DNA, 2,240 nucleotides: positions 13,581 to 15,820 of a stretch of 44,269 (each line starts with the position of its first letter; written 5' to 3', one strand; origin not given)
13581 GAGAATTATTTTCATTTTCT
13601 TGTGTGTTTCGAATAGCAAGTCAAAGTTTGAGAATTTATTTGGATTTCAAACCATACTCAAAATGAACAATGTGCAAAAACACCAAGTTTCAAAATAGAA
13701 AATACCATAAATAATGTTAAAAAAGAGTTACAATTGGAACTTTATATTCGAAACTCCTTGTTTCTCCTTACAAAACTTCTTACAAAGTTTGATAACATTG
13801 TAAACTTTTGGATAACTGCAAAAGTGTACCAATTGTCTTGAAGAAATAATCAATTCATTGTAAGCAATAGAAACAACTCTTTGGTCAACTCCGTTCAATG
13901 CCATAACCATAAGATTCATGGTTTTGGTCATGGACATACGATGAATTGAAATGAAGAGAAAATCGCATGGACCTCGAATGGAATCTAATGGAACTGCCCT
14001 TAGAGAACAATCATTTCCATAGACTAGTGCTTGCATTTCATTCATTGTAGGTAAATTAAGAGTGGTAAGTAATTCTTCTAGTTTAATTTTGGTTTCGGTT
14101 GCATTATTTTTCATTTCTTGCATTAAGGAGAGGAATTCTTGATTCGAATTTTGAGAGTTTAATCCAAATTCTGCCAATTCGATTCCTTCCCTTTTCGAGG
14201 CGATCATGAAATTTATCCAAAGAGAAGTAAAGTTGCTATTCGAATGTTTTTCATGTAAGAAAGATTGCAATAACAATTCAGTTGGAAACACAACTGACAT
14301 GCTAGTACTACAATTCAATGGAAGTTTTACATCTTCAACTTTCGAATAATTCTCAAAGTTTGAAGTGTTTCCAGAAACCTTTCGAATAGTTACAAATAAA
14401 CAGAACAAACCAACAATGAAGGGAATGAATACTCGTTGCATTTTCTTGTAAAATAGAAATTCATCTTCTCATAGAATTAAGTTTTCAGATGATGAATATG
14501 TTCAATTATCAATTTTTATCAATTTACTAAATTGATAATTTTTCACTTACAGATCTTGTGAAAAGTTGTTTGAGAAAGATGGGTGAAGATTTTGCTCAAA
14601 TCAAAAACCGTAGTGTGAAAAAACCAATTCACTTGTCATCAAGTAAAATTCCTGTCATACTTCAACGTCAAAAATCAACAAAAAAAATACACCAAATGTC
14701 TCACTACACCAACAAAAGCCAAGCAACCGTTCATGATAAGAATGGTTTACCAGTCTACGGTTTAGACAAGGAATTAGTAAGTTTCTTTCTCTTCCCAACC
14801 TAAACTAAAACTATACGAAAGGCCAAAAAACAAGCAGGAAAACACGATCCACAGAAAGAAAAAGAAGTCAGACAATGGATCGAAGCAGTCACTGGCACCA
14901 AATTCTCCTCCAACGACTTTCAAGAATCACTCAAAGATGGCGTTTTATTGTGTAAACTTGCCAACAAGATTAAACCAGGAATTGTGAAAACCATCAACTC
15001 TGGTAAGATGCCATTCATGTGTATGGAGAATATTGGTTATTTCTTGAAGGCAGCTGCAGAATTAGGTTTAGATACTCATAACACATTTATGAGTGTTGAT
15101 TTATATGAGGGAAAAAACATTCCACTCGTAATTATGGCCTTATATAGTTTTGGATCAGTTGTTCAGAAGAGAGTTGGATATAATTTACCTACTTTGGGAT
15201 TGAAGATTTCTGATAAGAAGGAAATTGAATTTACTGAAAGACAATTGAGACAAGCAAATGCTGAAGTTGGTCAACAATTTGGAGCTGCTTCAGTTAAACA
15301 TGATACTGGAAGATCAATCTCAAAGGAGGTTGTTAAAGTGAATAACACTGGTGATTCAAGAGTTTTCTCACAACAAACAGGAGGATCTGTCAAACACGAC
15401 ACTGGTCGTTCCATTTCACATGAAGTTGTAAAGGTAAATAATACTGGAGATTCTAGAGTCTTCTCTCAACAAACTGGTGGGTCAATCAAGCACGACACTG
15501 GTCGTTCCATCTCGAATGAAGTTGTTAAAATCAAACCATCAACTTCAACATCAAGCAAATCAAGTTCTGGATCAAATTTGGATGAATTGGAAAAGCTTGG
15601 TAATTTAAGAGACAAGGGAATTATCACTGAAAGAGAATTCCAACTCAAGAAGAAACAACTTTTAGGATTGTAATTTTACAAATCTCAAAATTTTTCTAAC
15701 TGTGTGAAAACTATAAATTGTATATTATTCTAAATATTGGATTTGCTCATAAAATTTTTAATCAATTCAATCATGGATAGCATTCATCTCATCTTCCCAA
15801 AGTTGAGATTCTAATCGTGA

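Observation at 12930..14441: Tandem pair of divergent secreted four-cysteine glycoproteins with a shared unique core and no recognisable family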

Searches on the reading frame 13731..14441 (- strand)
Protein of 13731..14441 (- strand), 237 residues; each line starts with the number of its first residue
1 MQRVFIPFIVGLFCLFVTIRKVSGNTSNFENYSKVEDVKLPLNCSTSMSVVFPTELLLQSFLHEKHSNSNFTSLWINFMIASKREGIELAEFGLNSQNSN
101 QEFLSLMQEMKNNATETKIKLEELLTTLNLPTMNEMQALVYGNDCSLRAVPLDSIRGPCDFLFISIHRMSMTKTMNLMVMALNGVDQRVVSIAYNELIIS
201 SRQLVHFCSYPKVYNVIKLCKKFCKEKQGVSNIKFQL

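Call 4: search_protein_families(library=pfam, proteins=[window:13731-14441:-], max_evalue=1)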
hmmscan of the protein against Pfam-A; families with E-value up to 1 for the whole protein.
seq(237 aa): 0 families

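Call 36: list_cluster_members(proteins=[P0001, P0002, window:12933-13595:-, window:13731-14441:-])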
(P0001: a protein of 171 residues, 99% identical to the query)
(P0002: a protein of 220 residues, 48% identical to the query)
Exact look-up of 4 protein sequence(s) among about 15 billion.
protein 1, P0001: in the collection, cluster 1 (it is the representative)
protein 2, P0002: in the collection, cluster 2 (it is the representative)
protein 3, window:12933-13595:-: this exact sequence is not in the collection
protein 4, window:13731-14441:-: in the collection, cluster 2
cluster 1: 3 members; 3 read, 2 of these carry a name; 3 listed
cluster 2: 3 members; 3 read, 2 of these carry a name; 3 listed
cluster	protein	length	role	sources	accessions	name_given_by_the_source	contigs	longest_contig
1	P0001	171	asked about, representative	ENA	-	-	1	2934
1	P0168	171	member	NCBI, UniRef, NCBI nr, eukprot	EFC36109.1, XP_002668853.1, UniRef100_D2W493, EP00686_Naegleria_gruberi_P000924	predicted protein [Naegleria gruberi] | Predicted protein n=1 Tax=Naegleria gruberi TaxID=5762 RepID=D2W493_NAEGR | uncharacterized protein NAEGRDRAFT_76223 [Naegleria gruberi]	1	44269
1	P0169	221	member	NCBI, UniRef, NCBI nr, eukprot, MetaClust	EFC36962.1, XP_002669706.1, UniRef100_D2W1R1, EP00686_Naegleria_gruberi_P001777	predicted protein [Naegleria gruberi] | Predicted protein n=1 Tax=Naegleria gruberi TaxID=5762 RepID=D2W1R1_NAEGR | uncharacterized protein NAEGRDRAFT_75345 [Naegleria gruberi]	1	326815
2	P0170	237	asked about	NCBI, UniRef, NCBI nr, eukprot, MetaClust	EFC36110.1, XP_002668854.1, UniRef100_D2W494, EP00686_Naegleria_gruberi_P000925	predicted protein [Naegleria gruberi] | Predicted protein n=1 Tax=Naegleria gruberi TaxID=5762 RepID=D2W494_NAEGR | uncharacterized protein NAEGRDRAFT_76224 [Naegleria gruberi]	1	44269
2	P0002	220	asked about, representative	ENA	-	-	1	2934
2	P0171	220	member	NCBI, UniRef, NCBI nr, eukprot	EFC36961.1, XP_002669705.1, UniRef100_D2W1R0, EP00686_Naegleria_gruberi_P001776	predicted protein [Naegleria gruberi] | Predicted protein n=1 Tax=Naegleria gruberi TaxID=5762 RepID=D2W1R0_NAEGR | uncharacterized protein NAEGRDRAFT_75344 [Naegleria gruberi]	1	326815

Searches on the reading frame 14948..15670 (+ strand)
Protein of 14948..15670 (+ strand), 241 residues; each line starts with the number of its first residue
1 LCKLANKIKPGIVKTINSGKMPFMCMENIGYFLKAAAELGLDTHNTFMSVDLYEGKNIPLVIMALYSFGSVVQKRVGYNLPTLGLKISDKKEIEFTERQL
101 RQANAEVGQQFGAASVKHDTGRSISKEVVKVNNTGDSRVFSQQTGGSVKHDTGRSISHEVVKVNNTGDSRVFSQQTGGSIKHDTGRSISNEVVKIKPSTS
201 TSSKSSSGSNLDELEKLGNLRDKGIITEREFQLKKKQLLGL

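Call 30: find_homologous_proteins(query=window:14948-15670:+, max_evalue=0.00001)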
Query window:14948-15670:+ (241 aa): 45 proteins with E <= 0.00001 among 1359 candidates.
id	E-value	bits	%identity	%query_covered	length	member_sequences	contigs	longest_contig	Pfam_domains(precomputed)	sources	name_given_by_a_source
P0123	4.8e-150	515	100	100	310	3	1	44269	PF00307.37,PF09851.15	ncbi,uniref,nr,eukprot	ncbi:hypothetical protein NAEGRDRAFT_76225 [Naegleria gruberi]|uniref:Uncharacterized protein AM1a n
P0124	6.7e-110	384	69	100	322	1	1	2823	PF00307.37,PF09851.15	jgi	-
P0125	4.6e-95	335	67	100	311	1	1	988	PF00307.37,PF09851.15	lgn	-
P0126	9.2e-92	325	66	100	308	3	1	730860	PF00307.37,PF09851.15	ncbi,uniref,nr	ncbi:hypothetical protein FDP41_001788 [Naegleria fowleri]|uniref:Calponin-homology (CH) domain-cont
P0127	8.6e-87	308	70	90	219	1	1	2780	PF09851.15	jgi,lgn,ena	-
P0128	3.5e-84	300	48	100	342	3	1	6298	PF00307.37,PF09851.15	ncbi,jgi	jgi:hypothetical protein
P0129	5.8e-84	299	69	90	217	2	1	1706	PF09851.15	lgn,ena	-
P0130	1.4e-83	298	61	100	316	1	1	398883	PF00307.37,PF09851.15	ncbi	ncbi:hypothetical protein ABK040_010671 [Willaertia magna]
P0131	8.9e-82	292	60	100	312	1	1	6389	PF00307.37,PF09851.15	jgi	jgi:hypothetical protein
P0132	8.3e-81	289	61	100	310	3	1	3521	PF00307.37,PF09851.15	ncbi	-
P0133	3.7e-79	283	50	100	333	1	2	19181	PF00307.37,PF09851.15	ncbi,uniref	ncbi:myophilin [Acrasis kona]|uniref:Myophilin n=1 Tax=Acrasis kona TaxID=1008807 RepID=A0AAW2YM95_9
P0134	1.8e-78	281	61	100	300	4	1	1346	PF00307.37,PF09851.15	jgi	jgi:hypothetical protein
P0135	1.8e-75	271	57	100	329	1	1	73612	PF00307.37,PF09851.15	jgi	jgi:hypothetical protein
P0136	4.9e-75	270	57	100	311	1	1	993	PF00307.37,PF09851.15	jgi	-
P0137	3.1e-74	267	48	100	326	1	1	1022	PF00307.37,PF09851.15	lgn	-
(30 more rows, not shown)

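Call 32: find_encoding_contigs(protein=P0123, flank=10000, max_places=3)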
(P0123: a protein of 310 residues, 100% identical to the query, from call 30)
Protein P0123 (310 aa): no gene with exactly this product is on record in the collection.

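Call 33: find_encoding_contigs(protein=P0126, flank=10000, max_places=3)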
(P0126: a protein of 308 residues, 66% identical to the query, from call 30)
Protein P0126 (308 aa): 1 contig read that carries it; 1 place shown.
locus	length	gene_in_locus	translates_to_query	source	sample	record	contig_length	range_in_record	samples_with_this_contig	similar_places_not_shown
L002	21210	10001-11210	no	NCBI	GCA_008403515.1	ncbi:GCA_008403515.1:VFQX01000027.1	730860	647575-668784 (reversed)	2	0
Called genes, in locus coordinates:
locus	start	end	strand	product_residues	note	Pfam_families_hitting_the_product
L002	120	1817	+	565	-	PF01170:UPF0020, PF05175:MTS (weak), PF11599:AviRa (faint), PF08241:Methyltransf_11 (weak), PF13649:Methyltransf_25, PF13847:Methyltransf_31 (weak)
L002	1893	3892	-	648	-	-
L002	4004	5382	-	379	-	PF03006:HlyIII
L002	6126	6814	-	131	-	PF08883:DOPA_dioxygen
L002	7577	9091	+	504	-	-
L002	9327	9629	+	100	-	-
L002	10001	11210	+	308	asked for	PF00307:CH, PF09851:SHOCT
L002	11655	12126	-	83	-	PF04419:SERF-like_N, PF12907:zf-met2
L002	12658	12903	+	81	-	-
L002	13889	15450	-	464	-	PF01925:TauE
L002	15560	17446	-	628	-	PF02140:SUEL_Lectin (faint)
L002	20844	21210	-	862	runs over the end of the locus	-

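Call 42: find_encoding_contigs(protein=P0130, flank=8000, max_places=2)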
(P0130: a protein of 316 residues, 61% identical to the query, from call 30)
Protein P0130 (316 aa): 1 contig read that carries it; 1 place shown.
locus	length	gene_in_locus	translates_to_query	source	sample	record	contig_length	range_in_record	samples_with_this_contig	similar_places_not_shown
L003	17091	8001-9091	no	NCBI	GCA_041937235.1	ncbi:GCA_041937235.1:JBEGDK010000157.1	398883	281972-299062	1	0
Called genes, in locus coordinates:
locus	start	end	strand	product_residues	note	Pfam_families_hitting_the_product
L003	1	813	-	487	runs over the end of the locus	PF00076:RRM_1, PF16367:RRM_7 (faint), PF00076:RRM_1, PF23085:RRM_PARP14_3 (weak)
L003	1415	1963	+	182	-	PF05915:TMEM_230_134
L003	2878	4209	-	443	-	PF25390:WD40_RLD, PF13540:RCC1_2 (faint), PF00415:RCC1 (weak)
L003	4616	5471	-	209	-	PF02042:RWP-RK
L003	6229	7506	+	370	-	PF03006:HlyIII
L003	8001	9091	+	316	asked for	PF00307:CH, PF09851:SHOCT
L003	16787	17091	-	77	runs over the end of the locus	PF00240:ubiquitin, PF11976:Rad60-SLD, PF14560:Ubiquitin_2 (weak)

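Call 43: find_encoding_contigs(protein=P0135, flank=8000, max_places=2)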
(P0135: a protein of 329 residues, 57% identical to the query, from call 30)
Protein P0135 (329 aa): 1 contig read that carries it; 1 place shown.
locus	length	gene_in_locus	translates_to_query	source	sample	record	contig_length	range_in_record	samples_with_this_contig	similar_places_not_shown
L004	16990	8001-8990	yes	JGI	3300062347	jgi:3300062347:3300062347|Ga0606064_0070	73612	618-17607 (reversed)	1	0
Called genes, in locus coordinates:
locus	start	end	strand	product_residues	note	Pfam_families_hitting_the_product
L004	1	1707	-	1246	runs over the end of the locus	PF16184:Cadherin_3, PF07974:EGF_2 (faint), PF25024:EGF_TEN, PF23301:EGF_PEAR1L (faint), PF21795:JAG1-like_EGF2 (faint), PF23106:EGF_Teneurin (weak), PF25024:EGF_TEN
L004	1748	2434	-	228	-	PF15993:Fuseless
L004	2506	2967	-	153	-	-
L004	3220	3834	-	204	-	-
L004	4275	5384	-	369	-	PF05026:DCP2, PF00293:NUDIX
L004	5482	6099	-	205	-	-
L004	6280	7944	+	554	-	-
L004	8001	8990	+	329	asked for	PF00307:CH, PF09851:SHOCT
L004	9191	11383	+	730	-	-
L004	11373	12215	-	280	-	PF12678:zf-rbx1 (faint), PF12861:zf-ANAPC11 (weak), PF13445:zf-RING_UBOX, PF13639:zf-RING_2, PF14634:zf-RING_5 (weak), PF17123:zf-RING_11 (weak), PF00612:IQ (weak), PF13639:zf-RING_2 (weak), +2 more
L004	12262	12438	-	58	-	-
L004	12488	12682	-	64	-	-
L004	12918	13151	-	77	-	PF05608:RTE1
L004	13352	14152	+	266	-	PF06432:GPI2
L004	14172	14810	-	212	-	PF04777:Evr1_Alr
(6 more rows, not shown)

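Call 44: find_encoding_contigs(protein=P0124, flank=8000, max_places=2)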
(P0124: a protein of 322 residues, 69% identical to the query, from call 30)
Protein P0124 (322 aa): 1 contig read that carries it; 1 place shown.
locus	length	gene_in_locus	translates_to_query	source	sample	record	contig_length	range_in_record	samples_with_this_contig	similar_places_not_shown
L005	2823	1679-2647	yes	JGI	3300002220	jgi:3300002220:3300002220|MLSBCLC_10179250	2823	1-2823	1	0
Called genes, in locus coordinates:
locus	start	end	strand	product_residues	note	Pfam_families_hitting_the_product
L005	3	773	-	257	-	?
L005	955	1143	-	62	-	-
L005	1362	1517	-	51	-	-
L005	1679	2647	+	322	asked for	PF00307:CH, PF09851:SHOCT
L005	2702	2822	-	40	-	?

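Call 66: search_protein_families(library=pfam, proteins=[window:14948-15670:+], max_evalue=0.001)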
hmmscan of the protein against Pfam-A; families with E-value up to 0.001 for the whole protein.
window:14948-15670:+ (241 aa): 2 families
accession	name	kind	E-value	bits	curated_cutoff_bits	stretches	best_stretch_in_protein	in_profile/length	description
PF00307.36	CH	-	3.2e-11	43.8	26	1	1-73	37-108/109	Calponin homology (CH) domain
PF09851.14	SHOCT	-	1.3e-08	34.7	27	1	212-239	1-28/28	Short C-terminal domain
